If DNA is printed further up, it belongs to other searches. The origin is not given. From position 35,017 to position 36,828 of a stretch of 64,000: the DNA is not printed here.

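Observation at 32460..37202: Coupled operon: B12-binding radical SAM enzyme, NPPF methyltransferase, Wzx-like flippase and lipoprotein, led by a small membrane protein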

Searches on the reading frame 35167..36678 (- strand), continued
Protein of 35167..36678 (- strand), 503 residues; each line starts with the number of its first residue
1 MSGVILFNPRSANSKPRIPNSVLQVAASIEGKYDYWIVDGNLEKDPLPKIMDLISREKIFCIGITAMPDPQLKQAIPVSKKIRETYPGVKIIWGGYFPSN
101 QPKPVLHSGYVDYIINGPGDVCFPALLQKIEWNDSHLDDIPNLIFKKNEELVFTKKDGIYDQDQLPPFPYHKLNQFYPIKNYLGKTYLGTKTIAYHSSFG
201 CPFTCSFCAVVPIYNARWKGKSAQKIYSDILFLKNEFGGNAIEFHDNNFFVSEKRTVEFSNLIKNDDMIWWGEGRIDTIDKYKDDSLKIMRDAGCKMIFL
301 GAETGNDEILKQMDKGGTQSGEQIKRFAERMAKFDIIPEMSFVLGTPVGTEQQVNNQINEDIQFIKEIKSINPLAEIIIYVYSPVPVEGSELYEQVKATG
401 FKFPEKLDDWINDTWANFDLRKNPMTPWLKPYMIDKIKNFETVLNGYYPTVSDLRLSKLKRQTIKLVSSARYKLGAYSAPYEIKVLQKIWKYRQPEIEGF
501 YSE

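Call 28: search_protein_families(library=pfam, proteins=[L041:2887-3945:+, L061:1435-2916:+, L076:2884-3777:-, L009:1824-2924:-, L055:1521-2240:+, L049:14240-15028:-, L080:3906-4862:-, L080:4849-5838:-, L068:4846-5886:-, L053:8502-9170:+], max_evalue=0.001)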
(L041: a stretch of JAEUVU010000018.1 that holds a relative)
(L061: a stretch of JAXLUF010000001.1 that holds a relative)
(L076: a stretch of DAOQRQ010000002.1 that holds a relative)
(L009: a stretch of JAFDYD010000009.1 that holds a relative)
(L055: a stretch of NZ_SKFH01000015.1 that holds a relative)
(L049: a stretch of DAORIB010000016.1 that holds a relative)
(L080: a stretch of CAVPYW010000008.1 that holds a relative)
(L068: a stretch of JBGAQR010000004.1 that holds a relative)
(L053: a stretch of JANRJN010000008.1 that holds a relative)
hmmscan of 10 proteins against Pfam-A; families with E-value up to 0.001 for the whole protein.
L041:2887-3945:+ (352 aa): 2 families
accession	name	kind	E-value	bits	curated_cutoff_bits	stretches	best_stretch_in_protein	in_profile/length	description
PF00534.26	Glycos_transf_1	-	1.9e-21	76.8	26.4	1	180-300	5-126/172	Glycosyl transferases group 1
PF13692.12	Glyco_trans_1_4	-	1.2e-17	64.9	27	1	193-324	4-140/142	Glycosyl transferases group 1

L061:1435-2916:+ (493 aa): 4 families
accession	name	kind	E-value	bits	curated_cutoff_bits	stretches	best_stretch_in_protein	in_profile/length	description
PF00005.33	ABC_tran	-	3.4e-32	112.4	25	1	297-446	1-137/137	ABC transporter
PF00664.28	ABC_membrane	-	3.2e-06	27.5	28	1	81-210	114-243/274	ABC transporter transmembrane region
PF13304.12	AAA_21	-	4.4e-06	27.4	27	0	424-478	243-301/304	AAA domain, putative AbiEii toxin, Type IV TA system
PF02463.25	SMC_N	-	0.00011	22.1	40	0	380-487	135-209/220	RecF/RecN/SMC N terminal domain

L076:2884-3777:- (297 aa): 3 families
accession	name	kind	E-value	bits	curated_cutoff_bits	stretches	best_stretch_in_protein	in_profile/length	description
PF00535.33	Glycos_transf_2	-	1.6e-32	113.2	23.3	1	11-170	1-162/168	Glycosyl transferase family 2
PF10111.15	Glyco_tranf_2_2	-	3.9e-16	59.8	27.3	1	11-114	1-114/276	Glycosyltransferase like family 2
PF13641.12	Glyco_tranf_2_3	-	2.7e-13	50.9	27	1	8-119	1-118/230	Glycosyltransferase like family 2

L009:1824-2924:- (366 aa): 3 families
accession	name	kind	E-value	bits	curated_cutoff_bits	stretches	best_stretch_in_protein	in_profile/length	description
PF00534.26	Glycos_transf_1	-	7.2e-21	74.9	26.4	1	178-334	4-159/172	Glycosyl transferases group 1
PF13692.12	Glyco_trans_1_4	-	3.4e-17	63.5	27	1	190-329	2-138/142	Glycosyl transferases group 1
PF13439.12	Glyco_transf_4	-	0.00043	20.8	28.5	1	51-156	40-155/170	Glycosyltransferase Family 4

L055:1521-2240:+ (239 aa): 1 family
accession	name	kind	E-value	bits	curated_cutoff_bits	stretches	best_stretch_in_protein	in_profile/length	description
PF02397.22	Bac_transf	-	4.1e-58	196.3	27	1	47-231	1-178/179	Bacterial sugar transferase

L049:14240-15028:- (262 aa): 1 family
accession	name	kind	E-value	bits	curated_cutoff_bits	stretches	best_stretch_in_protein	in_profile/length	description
PF00535.33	Glycos_transf_2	-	7.8e-23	81.7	23.3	1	6-122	1-128/168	Glycosyl transferase family 2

L080:3906-4862:- (318 aa): 1 family
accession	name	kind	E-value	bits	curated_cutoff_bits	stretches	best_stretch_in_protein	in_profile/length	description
PF13527.13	Acetyltransf_9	-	1.5e-07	31.9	25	1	18-141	7-124/127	Acetyltransferase (GNAT) domain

L080:4849-5838:- (329 aa): 2 families
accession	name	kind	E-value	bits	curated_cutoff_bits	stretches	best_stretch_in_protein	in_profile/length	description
PF01522.26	Polysacc_deac_1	-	6.9e-29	100.8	23.1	2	207-287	43-122/124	Polysaccharide deacetylase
PF03065.20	Glyco_hydro_57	-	1.5e-06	28.2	21.2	1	173-293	77-173/291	Glycosyl hydrolase family 57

L068:4846-5886:- (346 aa): 1 family
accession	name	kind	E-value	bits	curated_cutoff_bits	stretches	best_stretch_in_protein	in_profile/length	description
PF01075.23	Glyco_transf_9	-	5.2e-21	75.5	22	1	185-326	106-246/247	Glycosyltransferase family 9 (heptosyltransferase)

L053:8502-9170:+ (222 aa): 12 families
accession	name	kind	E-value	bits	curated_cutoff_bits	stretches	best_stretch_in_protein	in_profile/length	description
PF05175.20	MTS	-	1.3e-15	57.9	23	1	34-140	5-109/170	Methyltransferase small domain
PF13847.12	Methyltransf_31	-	6.4e-10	39.3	27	1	61-136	3-81/145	Methyltransferase domain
PF06325.19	PrmA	-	2.2e-09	37.7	22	1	29-136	128-233/296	Ribosomal protein L11 methyltransferase (PrmA)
PF13649.12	Methyltransf_25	-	1.4e-07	32.5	27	1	66-142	2-78/97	Methyltransferase domain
PF08242.18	Methyltransf_12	-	3.1e-07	31.5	30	1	66-136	1-72/98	Methyltransferase domain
PF08241.18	Methyltransf_11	-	2.2e-06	28.6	21.2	1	66-136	1-67/95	Methyltransferase domain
PF02390.23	Methyltransf_4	-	6.6e-06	26.1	24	1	62-128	2-67/173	Putative methyltransferase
PF10294.15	Methyltransf_16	-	6.9e-06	26.4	21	1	50-135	31-126/174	Lysine methyltransferase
PF03602.21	Cons_hypoth95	-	9.8e-06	25.8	24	1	59-142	39-126/182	Conserved hypothetical protein 95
PF05401.17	NodS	-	0.00014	22.2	24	1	58-137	40-114/201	Nodulation protein S (NodS)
PF13489.12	Methyltransf_23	-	0.00014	22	27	1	59-134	20-86/164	Methyltransferase domain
PF07669.17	Eco57I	-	0.00096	19.7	25.3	0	88-184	31-126/171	Eco57I restriction-modification methylase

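Call 38: find_encoding_contigs(protein=P0125, flank=8000, max_places=4)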
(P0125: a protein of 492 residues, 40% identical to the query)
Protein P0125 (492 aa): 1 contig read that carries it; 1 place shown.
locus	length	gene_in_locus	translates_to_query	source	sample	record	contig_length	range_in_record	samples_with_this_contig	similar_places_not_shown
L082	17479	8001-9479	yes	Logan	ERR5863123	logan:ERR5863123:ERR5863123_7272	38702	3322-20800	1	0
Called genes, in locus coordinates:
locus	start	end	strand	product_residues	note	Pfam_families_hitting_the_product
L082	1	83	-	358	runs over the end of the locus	PF13439:Glyco_transf_4, PF13579:Glyco_trans_4_4, PF20706:GT4-conflict, PF00534:Glycos_transf_1, PF13692:Glyco_trans_1_4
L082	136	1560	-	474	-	PF01943:Polysacc_synt, PF13440:Polysacc_synt_3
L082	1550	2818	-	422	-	PF04932:Wzy_C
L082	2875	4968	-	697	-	PF02706:Wzz, PF13807:GNVR, PF10609:ParA (faint), PF13614:AAA_31 (weak), PF01656:CbiA (weak)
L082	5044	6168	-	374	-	-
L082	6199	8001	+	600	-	PF02415:Chlam_PMP (faint)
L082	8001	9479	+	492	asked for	PF02310:B12-binding (faint), PF04055:Radical_SAM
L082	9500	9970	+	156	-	-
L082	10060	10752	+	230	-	PF00440:TetR_N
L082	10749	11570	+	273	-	PF01209:Ubie_methyltran (weak), PF08241:Methyltransf_11, PF13649:Methyltransf_25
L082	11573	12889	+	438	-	PF00890:FAD_binding_2, PF01266:DAO (weak), PF01593:Amino_oxidase, PF03486:HI0933_like (faint), PF07992:Pyr_redox_2 (faint), PF12831:FAD_oxidored (weak), PF13450:NAD_binding_8, PF13738:Pyr_redox_3 (faint)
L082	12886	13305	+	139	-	-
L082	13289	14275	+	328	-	PF01522:Polysacc_deac_1 (weak)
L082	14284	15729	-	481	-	PF13727:CoA_binding_3, PF02397:Bac_transf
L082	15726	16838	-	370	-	PF13439:Glyco_transf_4, PF13477:Glyco_trans_4_2 (weak), PF13579:Glyco_trans_4_4, PF20706:GT4-conflict, PF00534:Glycos_transf_1, PF13692:Glyco_trans_1_4, PF13524:Glyco_trans_1_2 (weak)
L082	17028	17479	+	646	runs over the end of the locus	PF13469:Sulfotransfer_3 (faint), PF13439:Glyco_transf_4, PF13579:Glyco_trans_4_4, PF20706:GT4-conflict (weak), PF00534:Glycos_transf_1, PF13524:Glyco_trans_1_2, PF13692:Glyco_trans_1_4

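Call 39: find_encoding_contigs(protein=P0126, flank=8000, max_places=3)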
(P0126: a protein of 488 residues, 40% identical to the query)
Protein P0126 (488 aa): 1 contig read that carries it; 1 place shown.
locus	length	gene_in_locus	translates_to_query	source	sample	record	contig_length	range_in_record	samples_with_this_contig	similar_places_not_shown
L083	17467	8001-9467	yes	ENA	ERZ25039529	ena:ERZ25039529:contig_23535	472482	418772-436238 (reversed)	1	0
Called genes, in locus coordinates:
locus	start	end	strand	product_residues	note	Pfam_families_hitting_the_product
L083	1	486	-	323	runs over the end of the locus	PF27840:ScmC, PF07475:Hpr_kinase_C (weak)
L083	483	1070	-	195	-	PF04542:Sigma70_r2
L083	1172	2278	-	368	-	PF13439:Glyco_transf_4, PF00534:Glycos_transf_1, PF13692:Glyco_trans_1_4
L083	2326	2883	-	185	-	PF02397:Bac_transf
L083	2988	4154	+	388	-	PF02310:B12-binding, PF04055:Radical_SAM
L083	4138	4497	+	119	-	-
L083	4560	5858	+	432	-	PF04055:Radical_SAM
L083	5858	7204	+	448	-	PF02310:B12-binding, PF04055:Radical_SAM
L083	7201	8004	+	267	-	PF01209:Ubie_methyltran (weak), PF13489:Methyltransf_23, PF13847:Methyltransf_31, PF08241:Methyltransf_11, PF08242:Methyltransf_12 (weak), PF13649:Methyltransf_25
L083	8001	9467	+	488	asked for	PF02310:B12-binding, PF04055:Radical_SAM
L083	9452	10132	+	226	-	PF13489:Methyltransf_23, PF07021:MetW (weak), PF13847:Methyltransf_31 (weak), PF08241:Methyltransf_11, PF13649:Methyltransf_25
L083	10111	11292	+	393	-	PF07969:Amidohydro_3, PF01979:Amidohydro_1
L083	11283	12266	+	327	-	PF04055:Radical_SAM, PF13353:Fer4_12 (weak), PF13186:SPASM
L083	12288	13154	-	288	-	PF01833:TIG (weak)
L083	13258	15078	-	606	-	PF04932:Wzy_C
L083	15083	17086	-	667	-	-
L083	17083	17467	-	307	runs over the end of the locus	PF14537:Cytochrom_c3_2 (faint), PF14522:Cytochrome_C7 (faint), PF22678:Cytochrom_c_NrfB-like (faint), PF13435:Cytochrome_C554 (faint), PF09699:Paired_CXXCH_1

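Call 40: find_encoding_contigs(protein=P0128, flank=8000, max_places=3)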
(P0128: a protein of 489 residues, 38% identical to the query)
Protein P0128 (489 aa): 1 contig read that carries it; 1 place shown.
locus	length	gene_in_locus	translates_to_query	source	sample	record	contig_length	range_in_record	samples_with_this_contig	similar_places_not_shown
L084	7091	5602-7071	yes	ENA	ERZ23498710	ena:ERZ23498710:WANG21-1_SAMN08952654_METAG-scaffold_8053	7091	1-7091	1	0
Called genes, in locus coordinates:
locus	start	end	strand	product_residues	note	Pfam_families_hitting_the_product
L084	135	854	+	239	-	-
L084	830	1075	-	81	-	-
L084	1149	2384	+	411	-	PF13506:Glyco_transf_21 (weak), PF00535:Glycos_transf_2, PF13641:Glyco_tranf_2_3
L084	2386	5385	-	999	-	PF19078:Big_12 (faint), PF09134:Invasin_D3 (weak), PF02369:Big_1 (weak)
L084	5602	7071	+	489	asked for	PF02310:B12-binding, PF04055:Radical_SAM (weak)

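Call 41: search_protein_families(library=ncbifam, proteins=[L055:9854-11332:+, L049:12490-13305:+, L063:13076-13996:-, L015:8520-9569:+, L057:6378-7109:+, L025:645-1610:+, L023:13167-13895:+, L048:36-1187:+], max_evalue=0.00001)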
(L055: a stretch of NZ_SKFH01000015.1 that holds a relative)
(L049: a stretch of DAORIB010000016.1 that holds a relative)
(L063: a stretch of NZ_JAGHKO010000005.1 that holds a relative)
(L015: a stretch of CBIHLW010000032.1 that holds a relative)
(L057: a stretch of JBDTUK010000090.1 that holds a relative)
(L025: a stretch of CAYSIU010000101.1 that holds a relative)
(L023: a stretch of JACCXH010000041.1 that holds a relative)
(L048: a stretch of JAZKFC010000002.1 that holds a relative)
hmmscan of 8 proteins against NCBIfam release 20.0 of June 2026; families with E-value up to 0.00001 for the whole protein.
L055:9854-11332:+ (492 aa): 23 families
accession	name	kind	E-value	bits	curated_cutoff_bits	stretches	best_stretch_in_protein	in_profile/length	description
TIGR02026.1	BchE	equivalog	4.9e-41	141.1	481.35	1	32-453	19-433/497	magnesium-protoporphyrin IX monomethyl ester anaerobic oxidative cyclase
TIGR04072.2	rSAM_ladder_B12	equivalog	6.3e-34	117.4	360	1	31-384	12-351/443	lipid biosynthesis B12-binding/radical SAM protein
TIGR03471.1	HpnJ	equivalog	5.8e-31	107.9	577.6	1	157-407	140-390/472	hopanoid biosynthesis associated radical SAM protein HpnJ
TIGR04295.1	B12_rSAM_oligo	hypoth_equivalog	1.8e-30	106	400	1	30-402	20-382/422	TIGR04295 family B12-binding domain-containing radical SAM protein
TIGR04479.1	bcpD_PhpK_rSAM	subfamily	7.9e-30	103.7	600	1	120-385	160-412/504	PhpK family radical SAM P-methyltransferase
TIGR04013.1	B12_SAM_MJ_1487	hypoth_equivalog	2e-27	96.1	251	2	95-254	54-193/382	TIGR04013 family B12-binding domain/radical SAM domain-containing protein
NF050148.1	rSAM_ApyD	equivalog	5.3e-27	94.5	750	1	36-428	26-417/645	RiPP biosynthesis radical SAM protein ApyD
TIGR04014.1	B12_SAM_MJ_0865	equivalog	3e-26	92.2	360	1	101-411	58-365/434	methyl-coenzyme M reductase glutamine C-methyltransferase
NF033070.1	rSAM_AprD4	equivalog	1.6e-24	86.6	500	1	35-402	42-388/456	AprD4 family radical SAM diol-dehydratase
TIGR04367.1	HpnR_B12_rSAM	equivalog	2.1e-24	85.9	650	1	34-408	21-377/490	hopanoid C-3 methylase HpnR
TIGR04385.1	B12_rSAM_cofa1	equivalog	3.4e-23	82.6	450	1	133-382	123-364/438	B12 lower ligand biosynthesis radical SAM protein BzaD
NF038361.1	rSAM_Sden_1168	equivalog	2.8e-22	79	575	1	132-403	198-472/560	Sden_1168 family B12-binding radical SAM P-methyltransferase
TIGR03975.1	rSAM_ocin_1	subfamily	7.3e-21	74.3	281.85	1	134-383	183-434/606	RiPP maturation radical SAM C-methyltransferase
NF040546.1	rSAM_CUAEP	equivalog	4.1e-19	68.6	500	1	122-355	88-314/468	CUAEP/CCAEP-tail radical SAM (seleno)protein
NF033712.0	B12_rSAM_KedN5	subfamily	4.2e-15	55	700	1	117-273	100-255/624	KedN5 family methylcobalamin-dependent radical SAM C-methyltransferase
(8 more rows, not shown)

L049:12490-13305:+ (271 aa): 6 families
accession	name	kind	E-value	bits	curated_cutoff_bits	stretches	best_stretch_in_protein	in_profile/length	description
NF043040.1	corrin_prot_MT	hypoth_equivalog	3.7e-12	46.1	180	1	38-153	29-146/216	corrinoid protein-associated methyltransferase CpaM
TIGR02072.1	BioC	equivalog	2.9e-08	33.8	184.95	1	51-206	36-192/244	malonyl-ACP O-methyltransferase BioC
NF001241.0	PRK00216.1-2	equivalog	7.6e-08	32.3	327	1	36-177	38-170/231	demethylmenaquinone methyltransferase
NF045649.1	2X_seleno_MduS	exception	2.6e-06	26.6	380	1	41-153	32-146/338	methyltransferase domain-containing selenoprotein MduS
NF001243.0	PRK00216.1-4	equivalog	7.9e-06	25.4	235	0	7-175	5-172/237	demethylmenaquinone methyltransferase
NF001240.0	PRK00216.1-1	equivalog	8.6e-06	25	378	0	44-155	58-169/251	bifunctional demethylmenaquinone methyltransferase/2-methoxy-6-polyprenyl-1,4-benzoquinol methylase UbiE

L063:13076-13996:- (306 aa): 0 families

L015:8520-9569:+ (349 aa): 44 families (the best 25 are shown)
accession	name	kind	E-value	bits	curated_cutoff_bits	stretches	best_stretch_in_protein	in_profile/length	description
TIGR04054.1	rSAM_NirJ1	equivalog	5.2e-24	84.6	650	1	24-196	35-208/387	putative heme d1 biosynthesis radical SAM protein NirJ1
TIGR03961.1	rSAM_PTO1314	hypoth_equivalog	3.6e-19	69.2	306.05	1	15-340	12-304/332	PTO1314 family radical SAM protein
TIGR04317.1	W_rSAM_matur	equivalog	1.3e-18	67.2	380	1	32-222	11-208/349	tungsten cofactor oxidoreductase radical SAM maturase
TIGR04051.1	rSAM_NirJ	equivalog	1.6e-18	66.8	515.45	1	25-204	2-182/354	heme d1 biosynthesis radical SAM protein NirJ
TIGR04250.1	SCM_rSAM_ScmE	equivalog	5.8e-18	64.9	400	1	33-337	11-318/358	SynChlorMet cassette radical SAM/SPASM protein ScmE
TIGR04546.1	rSAM_ahbC_deAc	equivalog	9.4e-18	64.2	650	1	23-222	37-239/390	12,18-didecarboxysiroheme deacetylase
TIGR04545.1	rSAM_ahbD_hemeb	equivalog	1e-17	64.6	500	1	34-191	9-168/339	heme b synthase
TIGR03913.1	rad_SAM_trio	equivalog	3.8e-17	61.8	591.75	1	33-336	27-325/477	GDL motif peptide-associated radical SAM/SPASM maturase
TIGR04055.1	rSAM_NirJ2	equivalog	9.1e-16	58.3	500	1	33-217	8-195/326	putative heme d1 biosynthesis radical SAM protein NirJ2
TIGR03942.1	sulfatase_rSAM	equivalog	1e-15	57.7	349.45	1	33-337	9-315/363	anaerobic sulfatase maturase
TIGR04053.2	TIGR04053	equivalog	2.5e-15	56.6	395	1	31-192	14-180/366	TIGR04053 family radical SAM/SPASM domain-containing protein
TIGR04466.1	rSAM_BlsE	equivalog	6.5e-15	55.4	400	1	33-193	11-170/327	cytosylglucuronate decarboxylase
NF047865.1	rSAM_PapB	equivalog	1.8e-14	53.8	340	1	27-338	5-308/330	PapB family radical SAM/SPASM ranthipeptide maturase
TIGR03470.1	HpnH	equivalog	2.6e-13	49.7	225.05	1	25-224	27-226/318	adenosyl-hopene transferase HpnH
TIGR02666.1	moaA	equivalog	9.1e-13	47.9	284.05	1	34-300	19-282/336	GTP 3',8-cyclase MoaA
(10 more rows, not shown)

L057:6378-7109:+ (243 aa): 8 families
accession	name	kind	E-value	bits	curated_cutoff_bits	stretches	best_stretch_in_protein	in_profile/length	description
TIGR02072.1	BioC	equivalog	1.3e-14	54.6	184.95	1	51-184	15-150/244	malonyl-ACP O-methyltransferase BioC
NF043040.1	corrin_prot_MT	hypoth_equivalog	2e-07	30.7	180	1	70-140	43-119/216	corrinoid protein-associated methyltransferase CpaM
TIGR01983.1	UbiG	equivalog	8.1e-07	28.6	102.95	1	65-161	46-146/228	bifunctional 2-polyprenyl-6-hydroxyphenol methylase/3-demethylubiquinol 3-O-methyltransferase UbiG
NF007610.0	PRK10258.1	equivalog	8.9e-07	28.5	342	1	50-151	25-123/251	malonyl-ACP O-methyltransferase BioC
NF011527.0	PRK14968.1-1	equivalog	9.1e-07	28.8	242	1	67-139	33-101/192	putative methyltransferase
NF041536.1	ArsM_DUF2284_UU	exception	1.1e-06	27.2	575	1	71-192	79-205/459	arsenite methyltransferase/DUF2284 domain selenoprotein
NF011529.0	PRK14968.1-3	equivalog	1.2e-06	28.1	162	1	59-146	26-111/198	putative methyltransferase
TIGR00537.1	hemK_rel_arch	hypoth_equivalog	6e-06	26.1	87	1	67-139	19-90/179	HemK2/MTQ2 family protein methyltransferase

L025:645-1610:+ (321 aa): 0 families

L023:13167-13895:+ (242 aa): 0 families

L048:36-1187:+ (383 aa): 0 families
